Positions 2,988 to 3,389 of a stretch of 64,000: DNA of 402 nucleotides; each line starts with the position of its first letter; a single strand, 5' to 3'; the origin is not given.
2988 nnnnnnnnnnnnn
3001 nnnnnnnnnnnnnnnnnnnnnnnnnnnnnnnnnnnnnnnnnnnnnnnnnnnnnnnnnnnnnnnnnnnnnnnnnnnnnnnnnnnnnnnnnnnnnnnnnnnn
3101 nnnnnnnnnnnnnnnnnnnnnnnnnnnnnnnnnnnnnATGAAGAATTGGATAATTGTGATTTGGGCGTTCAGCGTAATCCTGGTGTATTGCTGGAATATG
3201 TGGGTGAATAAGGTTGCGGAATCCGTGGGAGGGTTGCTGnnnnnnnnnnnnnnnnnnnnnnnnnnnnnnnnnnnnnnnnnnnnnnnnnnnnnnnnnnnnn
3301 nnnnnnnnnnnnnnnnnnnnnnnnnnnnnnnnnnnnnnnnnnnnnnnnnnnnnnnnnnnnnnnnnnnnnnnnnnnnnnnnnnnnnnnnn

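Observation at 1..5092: Module A: TM-tailed GT2 followed by a YfhO GT-C, a micro-ORF and a PMT/ArnT-like GT-C, all translationally coupled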

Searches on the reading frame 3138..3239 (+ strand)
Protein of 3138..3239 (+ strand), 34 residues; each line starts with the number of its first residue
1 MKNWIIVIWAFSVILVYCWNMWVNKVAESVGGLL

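Call 11: search_protein_families(library=pfam, proteins=[window:3138-3239:+], max_evalue=0.01)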
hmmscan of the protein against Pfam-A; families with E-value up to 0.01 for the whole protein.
window:3138-3239:+ (34 aa): 0 families

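Call 12: search_protein_families(library=ncbifam, proteins=[window:3138-3239:+], max_evalue=0.01)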
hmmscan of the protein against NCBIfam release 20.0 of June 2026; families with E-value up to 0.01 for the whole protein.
window:3138-3239:+ (34 aa): 0 families

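Call 75: list_cluster_members(proteins=[window:3138-3239:+, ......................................, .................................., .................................])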
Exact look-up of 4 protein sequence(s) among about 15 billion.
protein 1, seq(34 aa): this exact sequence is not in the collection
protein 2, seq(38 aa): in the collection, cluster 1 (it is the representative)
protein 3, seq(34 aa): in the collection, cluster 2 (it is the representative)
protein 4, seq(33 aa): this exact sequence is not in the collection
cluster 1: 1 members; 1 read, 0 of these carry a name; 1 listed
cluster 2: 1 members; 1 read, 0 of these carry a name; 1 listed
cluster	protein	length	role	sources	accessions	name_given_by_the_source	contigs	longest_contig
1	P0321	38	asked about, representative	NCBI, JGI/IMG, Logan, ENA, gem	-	-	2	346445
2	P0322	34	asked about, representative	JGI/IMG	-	-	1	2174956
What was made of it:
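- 3138..3242 (+): Conserved 34-aa single-helix micro-protein (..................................). It is the genetic partner of the downstream GT-C. It has no Pfam or NCBIfam hit (calls 11, 12) and is absent from the protein collection (call 75).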
